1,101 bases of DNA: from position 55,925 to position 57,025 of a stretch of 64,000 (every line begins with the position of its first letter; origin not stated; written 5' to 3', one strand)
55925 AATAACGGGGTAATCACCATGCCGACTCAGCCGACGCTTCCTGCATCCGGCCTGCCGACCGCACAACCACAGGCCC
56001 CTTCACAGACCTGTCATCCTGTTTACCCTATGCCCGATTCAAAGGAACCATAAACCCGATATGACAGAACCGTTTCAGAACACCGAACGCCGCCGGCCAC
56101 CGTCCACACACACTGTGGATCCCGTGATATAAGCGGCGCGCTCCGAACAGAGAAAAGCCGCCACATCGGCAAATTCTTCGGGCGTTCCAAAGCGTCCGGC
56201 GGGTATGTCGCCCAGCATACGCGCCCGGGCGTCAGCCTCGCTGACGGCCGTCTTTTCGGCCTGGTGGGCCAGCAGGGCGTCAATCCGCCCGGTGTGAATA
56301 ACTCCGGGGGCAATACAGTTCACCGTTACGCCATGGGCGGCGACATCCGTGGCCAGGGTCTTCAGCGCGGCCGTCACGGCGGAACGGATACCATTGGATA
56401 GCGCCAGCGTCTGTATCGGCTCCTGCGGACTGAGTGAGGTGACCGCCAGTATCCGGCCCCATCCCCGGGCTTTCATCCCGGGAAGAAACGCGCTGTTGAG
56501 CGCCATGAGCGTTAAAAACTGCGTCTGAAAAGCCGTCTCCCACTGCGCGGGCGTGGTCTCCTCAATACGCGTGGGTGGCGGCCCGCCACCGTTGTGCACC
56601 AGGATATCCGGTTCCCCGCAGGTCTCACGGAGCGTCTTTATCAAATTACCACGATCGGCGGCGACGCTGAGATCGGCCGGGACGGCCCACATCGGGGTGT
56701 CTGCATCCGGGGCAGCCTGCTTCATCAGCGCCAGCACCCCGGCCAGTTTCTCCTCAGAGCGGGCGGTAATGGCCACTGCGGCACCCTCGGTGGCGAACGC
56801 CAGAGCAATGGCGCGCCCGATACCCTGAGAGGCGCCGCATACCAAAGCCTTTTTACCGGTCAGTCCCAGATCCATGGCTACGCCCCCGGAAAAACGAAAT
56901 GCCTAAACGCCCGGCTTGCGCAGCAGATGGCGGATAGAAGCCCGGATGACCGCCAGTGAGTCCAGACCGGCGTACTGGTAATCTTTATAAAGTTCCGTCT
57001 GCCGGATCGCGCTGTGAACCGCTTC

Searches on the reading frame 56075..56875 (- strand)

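Call 88: search_protein_families(library=pfam, max_evalue=0.001, proteins=[window:56075-56875:-])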
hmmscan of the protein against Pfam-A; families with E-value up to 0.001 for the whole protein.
window:56075-56875:- (266 aa): 5 families
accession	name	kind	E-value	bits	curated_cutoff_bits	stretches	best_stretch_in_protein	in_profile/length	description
PF13561.12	adh_short_C2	-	1.4e-47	162.7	27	1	14-260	1-234/236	Enoyl-(Acyl carrier protein) reductase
PF00106.31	adh_short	-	3.8e-36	124.8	26.6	1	8-197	1-186/195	short chain dehydrogenase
PF08659.16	KR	-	1.1e-05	25.8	22.6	1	11-130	4-123/180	KR domain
PF08643.16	DUF1776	-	0.00013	22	25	1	103-207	107-212/294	Fungal family of unknown function (DUF1776)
PF23441.1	SDR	-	0.00065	19.6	27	1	10-260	10-254/258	SDR-like rossmann domain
